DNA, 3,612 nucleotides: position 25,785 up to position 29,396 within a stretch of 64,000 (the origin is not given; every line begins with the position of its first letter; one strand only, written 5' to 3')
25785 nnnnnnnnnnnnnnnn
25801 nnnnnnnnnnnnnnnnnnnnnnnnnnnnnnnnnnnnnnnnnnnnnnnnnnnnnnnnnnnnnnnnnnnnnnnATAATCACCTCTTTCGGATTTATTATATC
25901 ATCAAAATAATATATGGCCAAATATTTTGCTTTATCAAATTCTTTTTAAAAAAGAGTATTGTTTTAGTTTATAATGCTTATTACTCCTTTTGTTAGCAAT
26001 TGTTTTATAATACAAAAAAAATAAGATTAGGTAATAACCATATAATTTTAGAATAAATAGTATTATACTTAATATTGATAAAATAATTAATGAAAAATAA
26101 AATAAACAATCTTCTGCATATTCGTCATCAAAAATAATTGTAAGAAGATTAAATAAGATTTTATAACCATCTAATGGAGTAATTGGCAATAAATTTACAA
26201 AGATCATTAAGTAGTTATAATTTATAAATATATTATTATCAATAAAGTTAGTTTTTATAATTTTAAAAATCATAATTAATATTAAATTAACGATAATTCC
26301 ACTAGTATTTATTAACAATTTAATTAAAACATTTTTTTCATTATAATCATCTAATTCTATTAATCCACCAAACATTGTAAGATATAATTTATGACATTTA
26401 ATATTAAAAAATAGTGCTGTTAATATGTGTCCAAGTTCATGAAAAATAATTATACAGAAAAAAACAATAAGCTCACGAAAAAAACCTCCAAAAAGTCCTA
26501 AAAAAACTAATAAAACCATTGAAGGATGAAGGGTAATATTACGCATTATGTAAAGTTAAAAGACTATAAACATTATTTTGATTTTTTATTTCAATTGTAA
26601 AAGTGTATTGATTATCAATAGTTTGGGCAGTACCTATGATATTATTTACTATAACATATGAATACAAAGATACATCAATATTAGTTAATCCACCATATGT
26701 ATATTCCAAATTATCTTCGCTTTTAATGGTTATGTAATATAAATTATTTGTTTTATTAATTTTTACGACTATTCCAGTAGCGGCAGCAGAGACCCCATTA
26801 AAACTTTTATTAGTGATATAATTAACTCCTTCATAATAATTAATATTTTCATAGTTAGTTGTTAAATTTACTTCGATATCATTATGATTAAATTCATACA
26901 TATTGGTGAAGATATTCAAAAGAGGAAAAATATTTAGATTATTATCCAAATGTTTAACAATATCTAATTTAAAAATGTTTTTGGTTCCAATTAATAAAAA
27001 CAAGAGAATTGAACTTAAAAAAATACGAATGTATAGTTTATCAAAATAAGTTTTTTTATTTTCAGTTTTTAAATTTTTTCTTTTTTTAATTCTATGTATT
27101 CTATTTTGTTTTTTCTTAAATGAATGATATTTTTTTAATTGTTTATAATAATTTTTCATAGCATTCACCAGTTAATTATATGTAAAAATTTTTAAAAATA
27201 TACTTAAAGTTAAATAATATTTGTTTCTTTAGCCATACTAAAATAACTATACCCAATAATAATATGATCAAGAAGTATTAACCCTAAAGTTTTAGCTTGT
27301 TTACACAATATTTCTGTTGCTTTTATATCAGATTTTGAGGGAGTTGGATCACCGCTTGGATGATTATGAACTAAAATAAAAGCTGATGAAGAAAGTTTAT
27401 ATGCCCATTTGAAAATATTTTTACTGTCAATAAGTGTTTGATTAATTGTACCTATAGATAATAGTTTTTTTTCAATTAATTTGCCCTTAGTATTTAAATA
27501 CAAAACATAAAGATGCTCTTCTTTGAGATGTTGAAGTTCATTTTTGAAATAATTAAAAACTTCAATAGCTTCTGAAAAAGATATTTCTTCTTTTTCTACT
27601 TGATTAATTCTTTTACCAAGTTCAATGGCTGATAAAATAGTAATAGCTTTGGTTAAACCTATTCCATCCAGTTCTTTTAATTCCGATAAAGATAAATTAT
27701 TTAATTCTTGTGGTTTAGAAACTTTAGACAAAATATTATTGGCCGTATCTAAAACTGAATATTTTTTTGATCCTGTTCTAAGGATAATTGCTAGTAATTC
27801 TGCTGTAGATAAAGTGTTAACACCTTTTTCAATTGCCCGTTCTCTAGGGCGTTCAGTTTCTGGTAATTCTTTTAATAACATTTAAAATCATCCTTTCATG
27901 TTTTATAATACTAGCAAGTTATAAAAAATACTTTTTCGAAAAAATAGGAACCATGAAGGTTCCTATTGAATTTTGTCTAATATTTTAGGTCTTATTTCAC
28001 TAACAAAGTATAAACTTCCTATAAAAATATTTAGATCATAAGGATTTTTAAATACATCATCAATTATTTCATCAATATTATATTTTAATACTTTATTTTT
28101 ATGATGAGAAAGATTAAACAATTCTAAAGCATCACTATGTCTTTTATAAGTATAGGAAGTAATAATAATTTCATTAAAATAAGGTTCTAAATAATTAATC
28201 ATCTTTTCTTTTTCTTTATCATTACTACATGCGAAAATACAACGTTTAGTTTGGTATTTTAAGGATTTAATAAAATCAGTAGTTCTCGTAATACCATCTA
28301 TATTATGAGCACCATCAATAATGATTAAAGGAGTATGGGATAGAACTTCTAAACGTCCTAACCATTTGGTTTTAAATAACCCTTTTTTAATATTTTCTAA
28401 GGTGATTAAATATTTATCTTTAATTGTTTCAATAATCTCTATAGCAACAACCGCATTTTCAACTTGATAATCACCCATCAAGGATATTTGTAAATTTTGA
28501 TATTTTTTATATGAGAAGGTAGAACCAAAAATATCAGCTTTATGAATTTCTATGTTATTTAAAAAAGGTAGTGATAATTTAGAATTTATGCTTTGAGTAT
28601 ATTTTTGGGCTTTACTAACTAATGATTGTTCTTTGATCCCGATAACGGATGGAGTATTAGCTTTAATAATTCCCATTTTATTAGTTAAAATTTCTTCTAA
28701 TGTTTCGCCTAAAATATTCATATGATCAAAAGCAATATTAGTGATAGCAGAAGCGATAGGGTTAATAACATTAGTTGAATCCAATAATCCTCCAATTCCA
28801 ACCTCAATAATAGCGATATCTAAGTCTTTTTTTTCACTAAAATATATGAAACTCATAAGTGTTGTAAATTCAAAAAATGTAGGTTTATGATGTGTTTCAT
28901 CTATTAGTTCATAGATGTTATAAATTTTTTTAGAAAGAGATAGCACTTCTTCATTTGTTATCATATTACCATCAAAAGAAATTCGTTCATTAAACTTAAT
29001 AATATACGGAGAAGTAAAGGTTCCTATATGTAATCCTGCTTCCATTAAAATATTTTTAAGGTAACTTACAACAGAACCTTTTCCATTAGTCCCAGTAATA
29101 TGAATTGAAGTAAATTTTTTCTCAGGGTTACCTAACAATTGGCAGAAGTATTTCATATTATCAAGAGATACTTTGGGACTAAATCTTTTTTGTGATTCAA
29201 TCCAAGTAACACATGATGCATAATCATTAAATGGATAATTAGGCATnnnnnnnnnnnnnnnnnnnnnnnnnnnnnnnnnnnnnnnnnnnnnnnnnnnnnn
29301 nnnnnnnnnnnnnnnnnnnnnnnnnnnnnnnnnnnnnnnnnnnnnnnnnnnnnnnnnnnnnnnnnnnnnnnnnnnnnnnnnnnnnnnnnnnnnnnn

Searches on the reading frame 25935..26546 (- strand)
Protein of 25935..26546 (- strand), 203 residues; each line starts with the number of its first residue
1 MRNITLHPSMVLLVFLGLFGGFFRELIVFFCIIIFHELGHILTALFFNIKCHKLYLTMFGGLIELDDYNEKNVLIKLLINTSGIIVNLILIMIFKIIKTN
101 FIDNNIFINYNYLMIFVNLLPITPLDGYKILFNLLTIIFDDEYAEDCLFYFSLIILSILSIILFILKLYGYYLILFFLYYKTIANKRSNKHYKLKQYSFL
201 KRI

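Call 59: search_protein_families(library=pfam, proteins=[window:25935-26546:-], max_evalue=0.00001)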
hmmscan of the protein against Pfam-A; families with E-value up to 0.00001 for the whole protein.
window:25935-26546:- (203 aa): 1 family
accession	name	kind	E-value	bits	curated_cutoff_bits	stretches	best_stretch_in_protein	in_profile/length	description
PF02163.28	Peptidase_M50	-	1.1e-15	58.1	27.2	1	26-97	3-99/221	Peptidase family M50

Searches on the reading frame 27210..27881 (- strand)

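Call 59: search_protein_families(library=pfam, proteins=[window:27210-27881:-], max_evalue=0.00001)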
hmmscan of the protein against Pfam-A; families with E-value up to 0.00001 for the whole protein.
window:27210-27881:- (223 aa): 2 families
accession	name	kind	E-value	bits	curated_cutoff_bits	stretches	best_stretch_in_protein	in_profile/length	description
PF04002.20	RadC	-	7.9e-39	132.8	22.1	1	105-219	4-119/121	RadC-like JAB domain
PF20582.4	UPF0758_N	-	3.6e-24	85.1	27.1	1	4-80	2-77/77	UPF0758 N-terminal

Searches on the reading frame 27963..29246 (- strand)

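Call 59: search_protein_families(library=pfam, proteins=[window:27963-29246:-], max_evalue=0.00001)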
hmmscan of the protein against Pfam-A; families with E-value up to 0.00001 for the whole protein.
window:27963-29246:- (427 aa): 2 families
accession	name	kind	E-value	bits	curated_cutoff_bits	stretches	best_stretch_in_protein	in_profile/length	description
PF08245.18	Mur_ligase_M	-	1.9e-14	54.5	24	1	50-270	1-198/200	Mur ligase middle domain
PF02875.26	Mur_ligase_C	-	8.7e-08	33.5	28.4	1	297-379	1-90/127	Mur ligase, glutamate ligase domain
